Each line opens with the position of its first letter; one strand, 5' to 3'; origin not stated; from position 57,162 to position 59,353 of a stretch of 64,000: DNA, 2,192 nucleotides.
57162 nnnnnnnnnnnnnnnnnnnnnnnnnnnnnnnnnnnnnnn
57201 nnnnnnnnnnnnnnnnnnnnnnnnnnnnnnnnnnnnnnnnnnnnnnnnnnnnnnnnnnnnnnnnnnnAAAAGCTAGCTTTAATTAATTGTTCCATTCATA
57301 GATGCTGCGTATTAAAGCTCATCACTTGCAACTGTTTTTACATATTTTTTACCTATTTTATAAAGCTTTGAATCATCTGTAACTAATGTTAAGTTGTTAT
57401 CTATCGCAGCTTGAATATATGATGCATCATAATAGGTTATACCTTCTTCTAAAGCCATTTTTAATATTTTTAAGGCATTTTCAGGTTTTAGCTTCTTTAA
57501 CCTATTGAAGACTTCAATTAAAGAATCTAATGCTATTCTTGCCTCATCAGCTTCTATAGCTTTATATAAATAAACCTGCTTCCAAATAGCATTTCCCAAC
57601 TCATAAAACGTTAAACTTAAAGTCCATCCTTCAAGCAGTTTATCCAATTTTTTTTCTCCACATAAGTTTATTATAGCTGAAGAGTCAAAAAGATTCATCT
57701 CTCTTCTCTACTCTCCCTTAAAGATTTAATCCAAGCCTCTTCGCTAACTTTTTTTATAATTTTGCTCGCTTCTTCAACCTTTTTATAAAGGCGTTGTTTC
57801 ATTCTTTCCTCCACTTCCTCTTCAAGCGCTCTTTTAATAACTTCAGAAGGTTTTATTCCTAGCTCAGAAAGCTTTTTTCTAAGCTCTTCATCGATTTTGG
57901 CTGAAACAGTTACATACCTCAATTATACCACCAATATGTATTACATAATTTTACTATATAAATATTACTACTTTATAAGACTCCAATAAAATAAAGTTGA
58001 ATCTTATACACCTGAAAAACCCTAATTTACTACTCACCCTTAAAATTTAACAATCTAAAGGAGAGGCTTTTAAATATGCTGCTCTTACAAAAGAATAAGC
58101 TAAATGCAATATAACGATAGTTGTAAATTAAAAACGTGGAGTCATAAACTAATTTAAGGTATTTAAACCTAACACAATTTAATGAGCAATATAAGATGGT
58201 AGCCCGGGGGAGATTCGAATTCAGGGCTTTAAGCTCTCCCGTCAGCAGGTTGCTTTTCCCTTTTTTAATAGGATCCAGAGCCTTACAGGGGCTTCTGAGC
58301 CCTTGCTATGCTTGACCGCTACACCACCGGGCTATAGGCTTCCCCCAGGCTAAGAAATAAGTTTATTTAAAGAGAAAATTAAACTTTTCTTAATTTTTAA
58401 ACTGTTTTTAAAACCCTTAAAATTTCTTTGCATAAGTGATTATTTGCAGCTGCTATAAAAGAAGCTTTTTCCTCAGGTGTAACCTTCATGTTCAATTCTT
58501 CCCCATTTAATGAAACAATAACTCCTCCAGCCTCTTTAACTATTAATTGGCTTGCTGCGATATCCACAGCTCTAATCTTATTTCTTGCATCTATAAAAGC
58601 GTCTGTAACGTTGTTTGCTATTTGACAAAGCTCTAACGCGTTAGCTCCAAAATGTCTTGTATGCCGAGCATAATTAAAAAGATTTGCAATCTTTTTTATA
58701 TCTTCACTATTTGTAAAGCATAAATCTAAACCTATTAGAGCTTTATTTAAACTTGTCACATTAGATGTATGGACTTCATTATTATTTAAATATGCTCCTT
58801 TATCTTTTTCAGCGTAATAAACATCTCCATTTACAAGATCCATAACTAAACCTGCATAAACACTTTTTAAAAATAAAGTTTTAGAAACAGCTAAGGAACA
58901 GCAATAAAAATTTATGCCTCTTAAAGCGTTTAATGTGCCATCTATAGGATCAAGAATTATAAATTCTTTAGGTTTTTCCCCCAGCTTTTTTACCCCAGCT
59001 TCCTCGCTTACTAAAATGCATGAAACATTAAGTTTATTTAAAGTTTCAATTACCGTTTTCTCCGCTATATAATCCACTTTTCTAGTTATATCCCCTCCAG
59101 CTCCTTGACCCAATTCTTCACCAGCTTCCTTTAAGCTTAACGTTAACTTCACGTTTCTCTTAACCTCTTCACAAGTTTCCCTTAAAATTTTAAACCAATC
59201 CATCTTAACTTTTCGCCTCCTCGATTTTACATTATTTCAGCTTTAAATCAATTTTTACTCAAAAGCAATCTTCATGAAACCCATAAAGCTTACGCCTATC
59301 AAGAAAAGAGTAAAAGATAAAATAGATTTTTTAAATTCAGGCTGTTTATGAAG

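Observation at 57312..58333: Atypical roughly 137-nt tRNA gene with displaced T-stem partner, adjacent to a VapBC pair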

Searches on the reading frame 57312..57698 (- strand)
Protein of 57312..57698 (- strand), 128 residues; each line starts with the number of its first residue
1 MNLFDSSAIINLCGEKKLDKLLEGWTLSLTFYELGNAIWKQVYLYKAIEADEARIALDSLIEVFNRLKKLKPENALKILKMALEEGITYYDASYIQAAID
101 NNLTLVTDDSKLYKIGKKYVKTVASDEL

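Call 11: search_protein_families(library=pfam, proteins=[window:57312-57698:-], max_evalue=0.01)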
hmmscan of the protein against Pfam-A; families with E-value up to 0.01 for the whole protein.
window:57312-57698:- (128 aa): 2 families
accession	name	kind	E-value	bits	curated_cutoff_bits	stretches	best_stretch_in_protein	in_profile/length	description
PF01850.27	PIN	-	2.1e-08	35.2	23.6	1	4-117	3-119/120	PIN domain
PF23182.1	PABC_AtC3H46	-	0.005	17.5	27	1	63-82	10-29/66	AtC3H46 PABC domain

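Call 47: search_protein_families(library=ncbifam, proteins=[window:57312-57698:-], max_evalue=0.01)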
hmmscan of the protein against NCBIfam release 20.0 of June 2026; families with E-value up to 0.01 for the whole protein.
window:57312-57698:- (128 aa): 0 families

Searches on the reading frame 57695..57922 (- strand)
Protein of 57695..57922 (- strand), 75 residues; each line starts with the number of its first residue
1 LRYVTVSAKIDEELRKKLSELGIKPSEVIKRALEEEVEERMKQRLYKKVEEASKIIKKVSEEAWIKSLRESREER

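Call 11: search_protein_families(library=pfam, proteins=[window:57695-57922:-], max_evalue=0.01)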
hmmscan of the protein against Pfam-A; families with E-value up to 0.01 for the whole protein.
window:57695-57922:- (75 aa): 1 family
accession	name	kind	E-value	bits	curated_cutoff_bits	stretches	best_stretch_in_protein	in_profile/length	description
PF07362.18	CcdA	-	0.0012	19.6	22.4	1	6-52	4-50/71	Post-segregation antitoxin CcdA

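Call 47: search_protein_families(library=ncbifam, proteins=[window:57695-57922:-], max_evalue=0.01)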
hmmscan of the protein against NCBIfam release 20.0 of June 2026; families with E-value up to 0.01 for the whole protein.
window:57695-57922:- (75 aa): 2 families
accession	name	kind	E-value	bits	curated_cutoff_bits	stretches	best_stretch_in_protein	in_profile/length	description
NF050799.1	TA_anti_VapB_Sulfo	equivalog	8e-08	32.7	60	1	6-73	2-69/69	type II toxin-antitoxin system VapB family antitoxin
TIGR02384.1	RelB_DinJ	subfamily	0.0088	16.2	45.65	0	3-47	3-54/85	type II toxin-antitoxin system RelB/DinJ family antitoxin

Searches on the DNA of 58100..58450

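Call 5: search_rna_families(source=window, start=58100, end=58450, threshold=evalue, max_evalue=10, show_alignments=3)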
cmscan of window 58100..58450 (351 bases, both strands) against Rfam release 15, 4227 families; matches with E-value up to 10: 1.
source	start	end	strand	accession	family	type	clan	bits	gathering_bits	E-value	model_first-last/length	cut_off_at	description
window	58327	58429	-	RF00628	RgsA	Gene; sRNA;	-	15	88.4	0.14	1-194/194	no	RgsA sRNA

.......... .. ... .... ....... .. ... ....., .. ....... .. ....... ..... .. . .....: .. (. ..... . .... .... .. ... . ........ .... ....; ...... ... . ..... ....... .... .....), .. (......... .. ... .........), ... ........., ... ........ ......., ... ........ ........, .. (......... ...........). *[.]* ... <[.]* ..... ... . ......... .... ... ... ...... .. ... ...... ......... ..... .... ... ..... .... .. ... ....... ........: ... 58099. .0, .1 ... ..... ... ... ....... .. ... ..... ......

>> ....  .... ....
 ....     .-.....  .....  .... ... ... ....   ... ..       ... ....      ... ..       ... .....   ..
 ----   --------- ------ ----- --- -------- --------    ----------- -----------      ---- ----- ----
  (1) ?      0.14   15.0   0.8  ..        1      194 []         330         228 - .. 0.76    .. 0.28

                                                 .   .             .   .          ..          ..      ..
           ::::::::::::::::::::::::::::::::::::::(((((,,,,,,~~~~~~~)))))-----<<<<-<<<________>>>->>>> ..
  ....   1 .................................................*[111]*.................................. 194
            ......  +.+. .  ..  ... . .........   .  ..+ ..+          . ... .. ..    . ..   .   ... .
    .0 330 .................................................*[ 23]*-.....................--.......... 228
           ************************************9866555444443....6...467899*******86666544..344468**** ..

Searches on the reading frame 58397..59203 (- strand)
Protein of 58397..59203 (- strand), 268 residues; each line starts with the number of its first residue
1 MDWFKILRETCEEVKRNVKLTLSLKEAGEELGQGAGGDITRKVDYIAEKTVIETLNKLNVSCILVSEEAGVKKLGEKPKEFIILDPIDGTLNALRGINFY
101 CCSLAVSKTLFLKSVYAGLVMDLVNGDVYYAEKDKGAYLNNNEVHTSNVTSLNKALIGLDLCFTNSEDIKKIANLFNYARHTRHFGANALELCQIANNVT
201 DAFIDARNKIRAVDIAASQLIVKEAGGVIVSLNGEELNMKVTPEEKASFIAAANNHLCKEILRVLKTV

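Call 10: find_encoding_contigs(protein=window:58397-59203:-, flank=10000, max_places=10)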
Protein window:58397-59203:- (268 aa): no gene with exactly this product is on record in the collection.

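Call 11: search_protein_families(library=pfam, proteins=[window:58397-59203:-], max_evalue=0.01)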
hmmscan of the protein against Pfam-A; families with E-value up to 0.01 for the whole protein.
window:58397-59203:- (268 aa): 2 families
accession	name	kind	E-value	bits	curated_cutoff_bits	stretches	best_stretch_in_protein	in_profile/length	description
PF00459.30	Inositol_P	-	7.8e-36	124.4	27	1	16-261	18-262/271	Inositol monophosphatase family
PF00316.25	FBPase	-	1.6e-05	25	34.8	1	32-92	53-116/191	Fructose-1-6-bisphosphatase, N-terminal domain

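Call 12: find_homologous_proteins(query=window:58397-59203:-, max_evalue=1e-20)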
Query window:58397-59203:- (268 aa): 2813 proteins with E <= 1e-20 among 5826 candidates; the best 120 are listed.
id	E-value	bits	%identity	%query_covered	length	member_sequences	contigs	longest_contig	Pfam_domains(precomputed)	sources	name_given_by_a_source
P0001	8.6e-170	581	100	100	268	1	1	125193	PF00316.26,PF00459.31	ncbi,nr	ncbi:fructose 1,6-bisphosphatase [Candidatus Bathyarchaeota archaeon]|nr:fructose 1,6-bisphosphatase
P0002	1.4e-149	515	88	100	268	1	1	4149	PF00459.31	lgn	-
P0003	3.5e-139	481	83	99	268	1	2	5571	PF00459.31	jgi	jgi:myo-inositol-1(or 4)-monophosphatase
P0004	6.6e-125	434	74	100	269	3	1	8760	PF00316.26,PF00459.31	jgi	-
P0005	8.1e-124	430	73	99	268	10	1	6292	PF00459.31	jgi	-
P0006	3.7e-102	359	60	100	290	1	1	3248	PF00459.31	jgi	jgi:myo-inositol-1(or 4)-monophosphatase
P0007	3.1e-96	340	56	99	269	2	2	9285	PF00316.26,PF00459.31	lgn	-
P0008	5.4e-96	339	57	99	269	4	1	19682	PF00459.31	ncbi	ncbi:MAG: inositol monophosphatase family protein [Candidatus Bathyarchaeia archaeon]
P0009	7.1e-96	339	57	99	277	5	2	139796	PF00459.31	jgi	-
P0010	1.6e-95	338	55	99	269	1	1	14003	PF00459.31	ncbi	ncbi:MAG: inositol monophosphatase family protein [Candidatus Bathyarchaeia archaeon]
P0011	1.4e-81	292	74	66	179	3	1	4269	PF00459.31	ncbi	ncbi:MAG: inositol monophosphatase family protein, partial [Candidatus Bathyarchaeia archaeon]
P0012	2.9e-72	261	49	100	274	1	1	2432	PF00459.31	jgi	jgi:myo-inositol-1(or 4)-monophosphatase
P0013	7.1e-72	260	46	99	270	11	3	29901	PF00316.26,PF00459.31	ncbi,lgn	-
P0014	1.4e-71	259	48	100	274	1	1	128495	PF00459.31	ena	-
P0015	1.6e-71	259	46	99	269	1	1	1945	PF03320.19,PF00316.26,PF00459.31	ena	-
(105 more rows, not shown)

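Call 13: find_encoding_contigs(protein=P0002, flank=4000, max_places=3)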
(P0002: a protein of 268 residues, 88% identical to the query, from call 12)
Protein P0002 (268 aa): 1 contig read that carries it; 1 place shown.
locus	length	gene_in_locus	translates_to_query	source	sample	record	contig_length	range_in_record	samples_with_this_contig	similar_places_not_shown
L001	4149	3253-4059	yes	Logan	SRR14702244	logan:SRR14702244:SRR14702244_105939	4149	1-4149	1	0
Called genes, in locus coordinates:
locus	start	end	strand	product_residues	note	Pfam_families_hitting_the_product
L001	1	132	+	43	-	?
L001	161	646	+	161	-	PF01835:MG2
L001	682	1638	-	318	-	PF00152:tRNA-synt_2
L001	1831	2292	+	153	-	PF00300:His_Phos_1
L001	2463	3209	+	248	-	PF02535:Zip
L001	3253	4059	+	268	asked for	PF00459:Inositol_P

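Call 14: find_encoding_contigs(protein=P0003, flank=4000, max_places=3)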
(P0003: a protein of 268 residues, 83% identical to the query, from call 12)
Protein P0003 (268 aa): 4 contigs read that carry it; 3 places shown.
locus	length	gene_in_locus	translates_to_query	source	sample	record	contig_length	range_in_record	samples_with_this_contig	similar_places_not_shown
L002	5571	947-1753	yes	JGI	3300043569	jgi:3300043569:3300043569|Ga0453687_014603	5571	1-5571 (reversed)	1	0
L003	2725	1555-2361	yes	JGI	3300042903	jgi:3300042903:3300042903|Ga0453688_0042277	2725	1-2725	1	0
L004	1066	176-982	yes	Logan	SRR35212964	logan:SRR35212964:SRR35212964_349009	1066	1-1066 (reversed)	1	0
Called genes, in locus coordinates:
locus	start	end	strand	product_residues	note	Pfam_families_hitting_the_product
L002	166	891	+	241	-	PF02535:Zip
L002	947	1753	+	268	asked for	PF00459:Inositol_P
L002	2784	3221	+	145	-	-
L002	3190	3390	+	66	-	-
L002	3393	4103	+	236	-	PF01963:TraB_PrgY_gumN (weak)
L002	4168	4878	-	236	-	-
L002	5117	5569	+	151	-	?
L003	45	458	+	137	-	PF07690:MFS_1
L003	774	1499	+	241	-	PF02535:Zip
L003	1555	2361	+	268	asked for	PF00459:Inositol_P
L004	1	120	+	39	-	?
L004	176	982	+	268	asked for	PF00459:Inositol_P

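Call 15: find_encoding_contigs(protein=P0004, flank=4000, max_places=3)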
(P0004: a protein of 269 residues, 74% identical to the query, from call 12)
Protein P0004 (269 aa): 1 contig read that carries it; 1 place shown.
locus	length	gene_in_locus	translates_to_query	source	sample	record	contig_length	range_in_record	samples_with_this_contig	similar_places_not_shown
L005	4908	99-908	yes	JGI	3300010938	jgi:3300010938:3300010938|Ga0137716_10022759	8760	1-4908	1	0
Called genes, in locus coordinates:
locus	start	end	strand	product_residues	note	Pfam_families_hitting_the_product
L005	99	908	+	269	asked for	PF00316:FBPase (faint), PF00459:Inositol_P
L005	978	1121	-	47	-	-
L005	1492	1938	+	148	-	PF03013:Pyr_excise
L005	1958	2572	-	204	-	PF04029:2-ph_phosp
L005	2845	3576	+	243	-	PF21948:LplA-B_cat, PF03099:BPL_LplA_LipB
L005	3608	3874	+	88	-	PF01008:IF-2B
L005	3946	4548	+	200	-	PF01008:IF-2B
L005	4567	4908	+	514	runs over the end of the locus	PF02359:CDC48_N (faint), PF02885:Glycos_trans_3N, PF00591:Glycos_transf_3, PF07831:PYNP_C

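Call 16: find_encoding_contigs(protein=P0005, flank=4000, max_places=3)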
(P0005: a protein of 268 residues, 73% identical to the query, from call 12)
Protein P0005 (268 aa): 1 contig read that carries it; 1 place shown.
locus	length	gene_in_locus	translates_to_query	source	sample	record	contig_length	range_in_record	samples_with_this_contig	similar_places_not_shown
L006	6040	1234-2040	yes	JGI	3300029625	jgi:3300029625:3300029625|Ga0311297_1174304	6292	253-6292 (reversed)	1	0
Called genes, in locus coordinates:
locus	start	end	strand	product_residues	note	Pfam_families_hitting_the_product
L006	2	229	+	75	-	?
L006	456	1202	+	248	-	PF02535:Zip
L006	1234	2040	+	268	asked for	PF00459:Inositol_P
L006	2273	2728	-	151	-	-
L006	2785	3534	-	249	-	PF06745:ATPase, PF23442:DUF7125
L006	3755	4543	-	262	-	PF01966:HD (weak)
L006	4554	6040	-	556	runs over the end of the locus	PF04851:ResIII, PF00270:DEAD, PF00271:Helicase_C, PF22590:Cas3-like_C_2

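Call 18: find_encoding_contigs(protein=P0008, flank=3000, max_places=2)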
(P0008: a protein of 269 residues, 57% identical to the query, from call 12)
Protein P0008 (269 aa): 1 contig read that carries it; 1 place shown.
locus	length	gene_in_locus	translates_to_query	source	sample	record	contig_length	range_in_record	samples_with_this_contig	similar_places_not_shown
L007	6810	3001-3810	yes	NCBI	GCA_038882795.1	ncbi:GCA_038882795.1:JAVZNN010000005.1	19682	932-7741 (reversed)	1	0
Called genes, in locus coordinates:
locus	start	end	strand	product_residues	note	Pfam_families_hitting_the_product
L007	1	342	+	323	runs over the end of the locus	PF00296:Bac_luciferase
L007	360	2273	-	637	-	PF02730:AFOR_N, PF01314:AFOR_C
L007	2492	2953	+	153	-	-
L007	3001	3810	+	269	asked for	PF00459:Inositol_P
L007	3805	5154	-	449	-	PF02878:PGM_PMM_I, PF02879:PGM_PMM_II, PF02880:PGM_PMM_III, PF00408:PGM_PMM_IV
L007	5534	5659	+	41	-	-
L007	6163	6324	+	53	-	-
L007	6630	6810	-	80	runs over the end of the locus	-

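Call 19: find_encoding_contigs(protein=P0009, flank=3000, max_places=2)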
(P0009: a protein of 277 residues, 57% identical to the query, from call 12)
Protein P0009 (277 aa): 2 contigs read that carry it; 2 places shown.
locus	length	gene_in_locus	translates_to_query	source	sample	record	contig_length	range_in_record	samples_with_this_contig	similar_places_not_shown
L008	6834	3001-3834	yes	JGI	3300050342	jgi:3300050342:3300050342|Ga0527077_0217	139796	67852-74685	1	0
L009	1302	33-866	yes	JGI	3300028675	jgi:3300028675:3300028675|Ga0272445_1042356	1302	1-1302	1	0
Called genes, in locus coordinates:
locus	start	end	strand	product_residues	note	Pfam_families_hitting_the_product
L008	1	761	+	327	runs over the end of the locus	PF01008:IF-2B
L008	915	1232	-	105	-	PF00137:ATP-synt_C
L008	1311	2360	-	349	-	PF04014:MazE_antitoxin (faint), PF01895:PhoU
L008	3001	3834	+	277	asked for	PF00459:Inositol_P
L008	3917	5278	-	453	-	PF02878:PGM_PMM_I, PF02879:PGM_PMM_II, PF02880:PGM_PMM_III, PF00408:PGM_PMM_IV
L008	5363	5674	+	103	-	PF00753:Lactamase_B (weak)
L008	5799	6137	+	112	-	-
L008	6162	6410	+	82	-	-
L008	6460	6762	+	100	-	PF02627:CMD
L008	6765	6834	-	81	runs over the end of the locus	-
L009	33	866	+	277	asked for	PF00459:Inositol_P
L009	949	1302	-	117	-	PF00408:PGM_PMM_IV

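Call 20: find_encoding_contigs(protein=P0010, flank=3000, max_places=2)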
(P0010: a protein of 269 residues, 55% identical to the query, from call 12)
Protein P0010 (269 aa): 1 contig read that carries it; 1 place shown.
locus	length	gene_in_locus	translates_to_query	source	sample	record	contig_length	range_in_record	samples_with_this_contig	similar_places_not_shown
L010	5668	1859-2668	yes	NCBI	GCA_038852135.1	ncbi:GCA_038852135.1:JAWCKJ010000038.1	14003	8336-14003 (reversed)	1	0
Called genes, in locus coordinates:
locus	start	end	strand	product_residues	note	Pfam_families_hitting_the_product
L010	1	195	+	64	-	?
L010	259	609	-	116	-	-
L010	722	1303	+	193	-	PF01944:SpoIIM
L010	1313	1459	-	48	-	-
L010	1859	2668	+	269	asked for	PF00459:Inositol_P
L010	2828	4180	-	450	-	PF02878:PGM_PMM_I, PF02879:PGM_PMM_II, PF02880:PGM_PMM_III, PF00408:PGM_PMM_IV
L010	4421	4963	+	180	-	-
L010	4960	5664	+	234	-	PF06026:Rib_5-P_isom_A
